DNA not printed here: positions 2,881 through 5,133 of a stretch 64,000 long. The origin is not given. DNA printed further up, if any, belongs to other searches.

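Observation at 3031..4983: SMC/YhaN-like ABC-ATPase-fold membrane protein with every catalytic motif degenerate (candidate pseudo-ATPase)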

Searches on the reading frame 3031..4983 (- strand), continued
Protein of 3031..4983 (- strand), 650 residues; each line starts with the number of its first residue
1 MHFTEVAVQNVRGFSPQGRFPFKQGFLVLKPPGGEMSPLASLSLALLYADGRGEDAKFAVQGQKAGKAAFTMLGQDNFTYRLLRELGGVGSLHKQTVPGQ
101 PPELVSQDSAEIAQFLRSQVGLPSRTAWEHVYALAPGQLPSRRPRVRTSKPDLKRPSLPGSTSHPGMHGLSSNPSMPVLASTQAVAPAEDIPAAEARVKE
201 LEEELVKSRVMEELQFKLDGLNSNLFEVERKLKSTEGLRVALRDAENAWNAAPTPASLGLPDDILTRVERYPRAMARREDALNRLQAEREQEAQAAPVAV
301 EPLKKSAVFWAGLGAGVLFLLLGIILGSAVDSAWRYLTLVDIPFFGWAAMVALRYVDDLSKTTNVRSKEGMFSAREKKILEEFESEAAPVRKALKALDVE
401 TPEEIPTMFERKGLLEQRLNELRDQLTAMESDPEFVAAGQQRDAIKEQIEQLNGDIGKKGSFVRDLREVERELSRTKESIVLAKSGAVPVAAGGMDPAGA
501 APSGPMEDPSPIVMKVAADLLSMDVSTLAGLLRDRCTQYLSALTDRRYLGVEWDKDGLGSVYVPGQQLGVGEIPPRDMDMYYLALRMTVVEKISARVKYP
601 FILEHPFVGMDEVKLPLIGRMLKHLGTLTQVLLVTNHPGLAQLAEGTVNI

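Call 38: find_encoding_contigs(protein=P0243, flank=6000, max_places=1)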
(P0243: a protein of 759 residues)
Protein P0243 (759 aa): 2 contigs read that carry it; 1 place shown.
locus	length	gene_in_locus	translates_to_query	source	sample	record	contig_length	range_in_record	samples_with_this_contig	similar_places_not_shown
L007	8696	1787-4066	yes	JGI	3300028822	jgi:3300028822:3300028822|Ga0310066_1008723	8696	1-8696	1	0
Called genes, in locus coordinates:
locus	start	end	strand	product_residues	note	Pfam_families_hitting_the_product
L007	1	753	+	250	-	?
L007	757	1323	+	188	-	PF09936:Methyltrn_RNA_4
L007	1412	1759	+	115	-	PF01245:Ribosomal_L19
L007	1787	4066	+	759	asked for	PF13476:AAA_23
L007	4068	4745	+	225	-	PF01351:RNase_HII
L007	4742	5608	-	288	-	-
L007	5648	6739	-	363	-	PF10023:Aminopep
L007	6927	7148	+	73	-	-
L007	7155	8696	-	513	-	?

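Call 43: list_cluster_members(proteins=[P0264, P0252, P0232, P0219, P0229, P0212, P0200, P0198, P0173, P0164])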
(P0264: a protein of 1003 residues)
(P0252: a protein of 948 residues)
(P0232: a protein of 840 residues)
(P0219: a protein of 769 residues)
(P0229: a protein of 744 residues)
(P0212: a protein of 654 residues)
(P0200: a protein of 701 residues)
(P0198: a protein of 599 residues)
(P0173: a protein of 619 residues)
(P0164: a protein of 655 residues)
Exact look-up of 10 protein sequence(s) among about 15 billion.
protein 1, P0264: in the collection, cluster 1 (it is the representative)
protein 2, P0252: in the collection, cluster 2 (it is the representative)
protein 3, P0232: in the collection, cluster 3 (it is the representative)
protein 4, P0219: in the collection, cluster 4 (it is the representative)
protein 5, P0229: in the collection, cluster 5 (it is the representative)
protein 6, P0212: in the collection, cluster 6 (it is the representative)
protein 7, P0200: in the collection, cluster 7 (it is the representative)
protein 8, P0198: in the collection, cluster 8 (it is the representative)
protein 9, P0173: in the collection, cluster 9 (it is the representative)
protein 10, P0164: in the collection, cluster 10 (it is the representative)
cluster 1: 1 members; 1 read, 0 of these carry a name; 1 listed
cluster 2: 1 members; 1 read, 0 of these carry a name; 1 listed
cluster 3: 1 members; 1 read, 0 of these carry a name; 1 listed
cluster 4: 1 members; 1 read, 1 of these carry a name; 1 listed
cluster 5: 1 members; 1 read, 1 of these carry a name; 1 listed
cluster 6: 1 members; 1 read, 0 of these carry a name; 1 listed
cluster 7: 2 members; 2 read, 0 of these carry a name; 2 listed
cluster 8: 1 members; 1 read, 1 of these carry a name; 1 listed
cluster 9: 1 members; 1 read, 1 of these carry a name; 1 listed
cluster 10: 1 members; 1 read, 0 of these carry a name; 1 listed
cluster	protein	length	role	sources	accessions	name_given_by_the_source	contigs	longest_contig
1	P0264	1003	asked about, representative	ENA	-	-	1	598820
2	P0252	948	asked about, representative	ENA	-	-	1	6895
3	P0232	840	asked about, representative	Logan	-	-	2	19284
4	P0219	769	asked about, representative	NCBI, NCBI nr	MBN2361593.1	MAG: hypothetical protein JXR83_19225 [Deltaproteobacteria bacterium] | hypothetical protein [Deltaproteobacteria bacterium]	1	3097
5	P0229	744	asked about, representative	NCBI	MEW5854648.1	MAG: ABC transporter C-terminal domain-containing protein [Myxococcota bacterium]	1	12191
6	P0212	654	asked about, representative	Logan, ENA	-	-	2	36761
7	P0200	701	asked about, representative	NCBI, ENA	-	-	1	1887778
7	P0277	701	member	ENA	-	-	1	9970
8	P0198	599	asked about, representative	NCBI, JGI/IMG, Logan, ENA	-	hypothetical protein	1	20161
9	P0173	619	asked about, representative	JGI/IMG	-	hypothetical protein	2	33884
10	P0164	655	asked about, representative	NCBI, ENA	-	-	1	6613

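Call 44: predict_structure(alignment_id=A2)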
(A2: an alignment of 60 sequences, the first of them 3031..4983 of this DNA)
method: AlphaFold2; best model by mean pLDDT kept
length: 650 residues; sequences in the alignment: 60
mean_pLDDT: 90.6   pTM: 0.54
mean pLDDT of the five models: 90.6, 90.0, 89.9, 89.8, 89.2
residues with pLDDT >= 90: 514; 70-90: 82; 50-70: 13; < 50: 41
segments of 3 or more residues with pLDDT < 50: 153-182, 490-500
pLDDT, mean of each block of 10 residues (from residue 1): 98 96 98 92 96 95 95 97 97 94 97 97 98 96 76 48 42 41 74 94 93 94 95 93 96 96 97 97 97 88 91 92 86 84 91 90 90 97 97 97 96 96 97 96 97 93 85 92 72 42 81 98 98 98 97 98 97 96 98 97 93 96 98 97 97
secondary structure, 60 per line:
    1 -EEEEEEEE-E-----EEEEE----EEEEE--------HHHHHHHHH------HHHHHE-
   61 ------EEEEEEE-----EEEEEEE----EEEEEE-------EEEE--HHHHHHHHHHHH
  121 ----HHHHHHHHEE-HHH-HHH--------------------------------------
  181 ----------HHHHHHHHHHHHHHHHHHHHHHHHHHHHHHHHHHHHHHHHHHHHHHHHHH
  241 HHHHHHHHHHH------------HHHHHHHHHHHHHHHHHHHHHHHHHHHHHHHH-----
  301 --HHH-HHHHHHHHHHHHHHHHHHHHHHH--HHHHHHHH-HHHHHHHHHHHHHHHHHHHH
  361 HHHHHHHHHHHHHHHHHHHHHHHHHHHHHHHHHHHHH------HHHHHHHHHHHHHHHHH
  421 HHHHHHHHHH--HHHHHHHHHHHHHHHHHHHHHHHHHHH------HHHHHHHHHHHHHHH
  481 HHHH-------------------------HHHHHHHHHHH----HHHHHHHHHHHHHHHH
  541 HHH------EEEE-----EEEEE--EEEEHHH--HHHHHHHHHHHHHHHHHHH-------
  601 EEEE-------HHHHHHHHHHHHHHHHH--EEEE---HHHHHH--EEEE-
elements in order: E2-9 E17-21 E26-30 H39-47 H54-58 E67-73 E79-85 E90-95 E103-106 H109-120 H125-132 H191-251 H264-295 H307-329 H332-339 H341-397 H404-430 H433-459 H466-484 H510-520 H525-543 E550-553 E559-563 E566-569 H575-593 E601-604 H612-628 E631-634 H638-643 E646-649

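Call 46: fold_search(model_id=the predicted structure, library=pdb)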
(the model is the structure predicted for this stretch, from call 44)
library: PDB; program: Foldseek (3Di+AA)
matches with E <= 10: 918; with E <= 0.001: 97
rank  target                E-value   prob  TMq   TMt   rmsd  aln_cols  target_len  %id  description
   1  7zr1_D                3.9e-12  1.00  0.33  0.28  64.7       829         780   10  Chaetomium thermophilum Mre11-Rad50-Nbs1 complex bound to ATPyS (composite structure) (released 2023-01-11)
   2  7zr1_C                2.2e-11  1.00  0.32  0.27  70.0       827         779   10  Chaetomium thermophilum Mre11-Rad50-Nbs1 complex bound to ATPyS (composite structure) (released 2023-01-11)
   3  5dny_D                4.3e-10  1.00  0.36  0.63  27.1       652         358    9  Structure of the ATPrS-Mre11/Rad50-DNA complex (released 2016-02-24)
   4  5xei                  5.0e-10  1.00  0.32  0.40  33.9       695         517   10  Crystal structure of the Smc head domain with a coiled coil and joint derived from Pyrococcus yayanosii (released 2017-06-07)
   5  7w1m_B                3.1e-09  1.00  0.33  0.40  31.6       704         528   13  Cryo-EM structure of human cohesin-CTCF-DNA complex (released 2023-05-31)
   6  3av0_B                3.3e-09  1.00  0.35  0.61  25.8       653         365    9  Crystal structure of Mre11-Rad50 bound to ATP S (released 2011-05-25)
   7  3qku_A                4.4e-09  1.00  0.37  0.63  25.5       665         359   11  Mre11 Rad50 binding domain in complex with Rad50 and AMP-PNP (released 2011-03-30)
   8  9hqu_A                5.2e-09  1.00  0.31  0.31  40.3       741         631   12  Salmonella enterica Lamassu LmuACB in nuclease sequestration state (released 2025-10-01)
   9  3auy_A                6.9e-09  1.00  0.31  0.51  24.2       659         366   11  Crystal structure of Rad50 bound to ADP (released 2011-05-25)
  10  6wge_B                8.9e-09  1.00  0.33  0.42  30.5       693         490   14  Cryo-EM structure of human Cohesin-NIPBL-DNA complex without STAG1 (released 2020-05-20)
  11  9uxh_F                1.3e-08  1.00  0.31  0.30  35.8       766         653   11  type II Lamassu, LmuACB with DNA (released 2026-03-25)
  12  5dny_B                1.3e-08  1.00  0.36  0.63  27.0       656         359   10  Structure of the ATPrS-Mre11/Rad50-DNA complex (released 2016-02-24)
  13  9hqx_B                2.1e-08  1.00  0.31  0.32  38.9       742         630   13  Salmonella enterica Lamassu LmuACB bound to DNA duplex (released 2025-10-01)
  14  5dac_B                2.3e-08  1.00  0.32  0.47  27.9       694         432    9  ATP-gamma-S bound Rad50 from Chaetomium thermophilum in complex with DNA (released 2016-03-02)
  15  8dk2_D                2.4e-08  1.00  0.26  0.24  45.5       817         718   11  CryoEM structure of Pseudomonas aeruginosa PA14 JetABC in an unclamped state trapped in ATP dependent dimeric form (released 2022-10-05)
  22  3qf7_A                1.1e-07  1.00  0.36  0.63  22.2       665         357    9  The Mre11:Rad50 complex forms an ATP dependent molecular clamp in DNA double-strand break repair (released 2011-04-20)
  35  3qf7_B                6.3e-07  1.00  0.36  0.64  23.1       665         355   10  The Mre11:Rad50 complex forms an ATP dependent molecular clamp in DNA double-strand break repair (released 2011-04-20)
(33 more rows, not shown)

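Call 52: search_protein_families(library=ncbifam, alignment_id=A2, max_evalue=0.01)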
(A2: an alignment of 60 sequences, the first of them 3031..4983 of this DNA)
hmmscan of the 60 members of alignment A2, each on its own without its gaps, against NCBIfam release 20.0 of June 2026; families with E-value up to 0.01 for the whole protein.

A. member 1, window:3031-4983:- (650 aa): 1 family
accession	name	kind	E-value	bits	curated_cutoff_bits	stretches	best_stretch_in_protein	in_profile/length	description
NF007555.1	PRK10175.1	equivalog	0.0078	16.4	123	0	331-344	43-56/75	YceK/YidQ family lipoprotein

B. families by the number of members that match (of 60 scanned): 34 families (the first 25 are shown)
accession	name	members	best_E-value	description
NF045487.1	ASRP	15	4.7e-08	archaea-specific SMC-related protein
NF003034.1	PRK03918.1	14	8.6e-14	DNA double-strand break repair ATPase Rad50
TIGR02169.1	SMC_prok_A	12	4.7e-07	chromosome segregation protein SMC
NF041034.1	Rad50_Sulf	11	5.7e-15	DNA double-strand break repair ATPase Rad50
TIGR04211.1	SH3_and_anchor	8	8.7e-06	TIGR04211 family SH3 domain-containing protein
TIGR00611.2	recf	6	3.7e-08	DNA replication/repair protein RecF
NF045780.1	TrlF_fam_ATP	6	4.6e-07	TrlF family AAA-like ATPase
NF053563.1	Rkd4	6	1.1e-05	arcadin-4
NF002572.0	PRK02224.1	5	5.6e-09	DNA double-strand break repair ATPase Rad50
TIGR02168.1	SMC_prok_B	4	2.7e-05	chromosome segregation protein SMC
NF041760.1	PtuA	4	0.00038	retron Ec78 anti-phage system effector ATPase PtuA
NF002244.0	PRK01156.1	2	4.6e-05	DNA double-strand break repair ATPase Rad50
TIGR00618.1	sbcc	1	1.4e-05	exonuclease subunit SbcC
NF000355.4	ribo_prot_ABC_F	1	0.00017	ribosomal protection-like ABC-F family protein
NF001316.0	PRK00258.2-5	1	0.00049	shikimate dehydrogenase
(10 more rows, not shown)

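Call 53: search_protein_families(library=padloc, proteins=[window:3031-4983:-, P0181, P0190, P0243, P0258, P0207], max_evalue=0.01)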
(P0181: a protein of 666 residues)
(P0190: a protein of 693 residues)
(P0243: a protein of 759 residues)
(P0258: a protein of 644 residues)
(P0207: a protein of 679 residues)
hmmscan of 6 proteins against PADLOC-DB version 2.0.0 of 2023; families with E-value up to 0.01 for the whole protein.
window:3031-4983:- (650 aa): 0 families

P0181 (666 aa): 12 families
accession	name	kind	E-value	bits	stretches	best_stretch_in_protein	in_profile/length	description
PDLC03863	LmuB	-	8.1e-08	29.4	1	381-492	197-305/610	-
PDLC00518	JetC1|JetC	-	3.2e-05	20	0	14-53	29-68/1112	DUF3584 domain; MukB-like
PDLC00517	JetC1|JetC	-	6.8e-05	19.3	0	371-493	653-774/1119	DUF3584 domain; MukB-like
PDLC00091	GajA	-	0.00061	16.7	1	1-49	1-49/627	AAA ATPase domain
PDLC03841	LeoBC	-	0.0009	16.5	1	247-492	388-590/601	-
PDLC00519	JetC1|JetC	-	0.00094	15.5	1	371-492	625-743/1097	DUF3584 domain; MukB-like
PDLC00006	DruC1|DruC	-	0.002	14.6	0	372-490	185-300/626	Unknown function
PDLC00271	PtuA1|PtuA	-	0.0025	15.5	1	3-44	3-43/421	AAA ATPase domain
PDLC02979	AriA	-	0.0026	15.6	0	20-51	19-50/373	-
PDLC02913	ATPase_I-A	-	0.0028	14.8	0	3-44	54-94/508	-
PDLC00509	JetC1|JetC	-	0.0029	13.7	1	371-469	649-734/1158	DUF3584 domain; MukB-like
PDLC03865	LmuB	-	0.003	13.8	0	377-486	345-453/1007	-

P0190 (693 aa): 17 families
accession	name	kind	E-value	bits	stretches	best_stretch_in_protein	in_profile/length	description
PDLC03859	LmuB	-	3.7e-09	34.3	1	1-48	3-48/611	-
PDLC03863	LmuB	-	1.2e-08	32.1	1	1-93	3-89/610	-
PDLC04135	mad3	-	1.6e-06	26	1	4-47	3-45/374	mads_3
PDLC00091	GajA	-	0.00011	19.2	1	1-51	1-51/627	AAA ATPase domain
PDLC02979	AriA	-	0.00045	18.1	1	12-51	9-50/373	-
PDLC02913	ATPase_I-A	-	0.00072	16.8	1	2-48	53-98/508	-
PDLC00096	GajA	-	0.00086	16.1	1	1-50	1-50/630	AAA ATPase domain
PDLC04894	PDC-S06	-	0.001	15.7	0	233-460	298-459/740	-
PDLC00271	PtuA1|PtuA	-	0.0016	16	1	1-45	1-44/421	AAA ATPase domain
PDLC00090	GajA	-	0.0016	15.2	1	1-51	1-51/659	AAA ATPase domain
PDLC00518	JetC1|JetC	-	0.0024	13.8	0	200-305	653-758/1112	DUF3584 domain; MukB-like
PDLC00299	PtuA1|PtuA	-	0.0033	14.4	1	3-48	55-99/535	AAA ATPase domain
PDLC03924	MkoC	-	0.0046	13.1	1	227-439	404-573/1136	-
PDLC00310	PtuA1|PtuA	-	0.0053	13.9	1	1-46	1-45/443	AAA ATPase domain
PDLC02718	PbeC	-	0.0058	13.2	0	600-683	556-635/667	PbeC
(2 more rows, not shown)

P0243 (759 aa): 13 families
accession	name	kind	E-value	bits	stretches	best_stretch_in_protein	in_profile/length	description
PDLC03841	LeoBC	-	6.7e-09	33.4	1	287-557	380-586/601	-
PDLC03859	LmuB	-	3.8e-06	24.4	0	3-41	5-41/611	-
PDLC04135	mad3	-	5.5e-06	24.2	1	5-144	4-153/374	mads_3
PDLC03863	LmuB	-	8.5e-06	22.7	1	17-45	17-45/610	-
PDLC00279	PtuA1|PtuA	-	0.00032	17.9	1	2-108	5-110/416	AAA ATPase domain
PDLC04140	mad8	-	0.00099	16.7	1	23-158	26-101/314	mads_8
PDLC00071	GajA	-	0.0011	15.9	1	1-48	1-47/588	AAA ATPase domain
PDLC00091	GajA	-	0.0012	15.7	1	1-48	1-48/627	AAA ATPase domain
PDLC00102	GajA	-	0.0022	14.5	1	1-42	1-41/532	AAA ATPase domain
PDLC03867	LmuB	-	0.0025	14.4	0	3-48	6-48/605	-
PDLC03865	LmuB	-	0.0026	14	0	435-571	280-424/1007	-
PDLC00096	GajA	-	0.0032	14.2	1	1-48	1-48/630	AAA ATPase domain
PDLC00069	GajA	-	0.0049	13.3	0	1-45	1-44/687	AAA ATPase domain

P0258 (644 aa): 27 families (the best 25 are shown)
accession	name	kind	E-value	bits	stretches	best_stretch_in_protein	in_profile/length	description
PDLC03863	LmuB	-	5.5e-08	30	1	2-83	4-80/610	-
PDLC03859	LmuB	-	3.9e-07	27.6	1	1-68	3-64/611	-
PDLC04135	mad3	-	7e-06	23.8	1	5-52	4-50/374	mads_3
PDLC03860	LmuB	-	7.8e-06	22.7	1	19-53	21-54/565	-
PDLC03864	LmuB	-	1.3e-05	22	1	18-53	66-102/657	-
PDLC00071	GajA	-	2.1e-05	21.5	1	13-51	13-50/588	AAA ATPase domain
PDLC00091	GajA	-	4.5e-05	20.5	1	10-51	10-51/627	AAA ATPase domain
PDLC00069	GajA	-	0.00017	18.1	1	19-48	18-47/687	AAA ATPase domain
PDLC00096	GajA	-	0.00019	18.3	1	3-52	3-52/630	AAA ATPase domain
PDLC03841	LeoBC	-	0.00022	18.5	1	179-479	340-566/601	-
PDLC00099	GajA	-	0.00027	18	1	16-48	21-53/626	AAA ATPase domain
PDLC00269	PtuA1|PtuA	-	0.00028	18.3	1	17-57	24-65/446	AAA ATPase domain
PDLC00305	PtuA1|PtuA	-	0.00043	17.7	1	1-48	1-47/392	AAA ATPase domain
PDLC00102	GajA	-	0.00048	16.7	1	19-48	18-47/532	AAA ATPase domain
PDLC00298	PtuA1|PtuA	-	0.00051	17.2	1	18-50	17-48/423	AAA ATPase domain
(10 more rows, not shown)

P0207 (679 aa): 19 families
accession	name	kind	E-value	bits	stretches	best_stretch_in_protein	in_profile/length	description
PDLC00090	GajA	-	3.4e-06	24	1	1-50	1-50/659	AAA ATPase domain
PDLC03841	LeoBC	-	1.3e-05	22.6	1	187-456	332-588/601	-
PDLC04135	mad3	-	0.00019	19.1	1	3-45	2-43/374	mads_3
PDLC02979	AriA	-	0.00038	18.3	1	1-50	1-49/373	-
PDLC00091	GajA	-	0.0004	17.3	1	1-49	1-49/627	AAA ATPase domain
PDLC00519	JetC1|JetC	-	0.00041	16.7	1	365-480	629-741/1097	DUF3584 domain; MukB-like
PDLC00271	PtuA1|PtuA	-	0.00043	17.9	1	1-44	1-43/421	AAA ATPase domain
PDLC00518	JetC1|JetC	-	0.00043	16.2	1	14-52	29-67/1112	DUF3584 domain; MukB-like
PDLC00310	PtuA1|PtuA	-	0.00063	16.9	0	1-43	1-42/443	AAA ATPase domain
PDLC04140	mad8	-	0.0007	17.2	0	26-248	29-148/314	mads_8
PDLC03863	LmuB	-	0.0017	15.2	0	369-480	195-296/610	-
PDLC03859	LmuB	-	0.002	15.4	0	363-456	371-459/611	-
PDLC00511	JetC1|JetC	-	0.0022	14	0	3-68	18-79/1108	DUF3584 domain; MukB-like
PDLC00269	PtuA1|PtuA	-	0.0034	14.7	0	1-44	1-52/446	AAA ATPase domain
PDLC02913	ATPase_I-A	-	0.0044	14.2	1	2-44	53-94/508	-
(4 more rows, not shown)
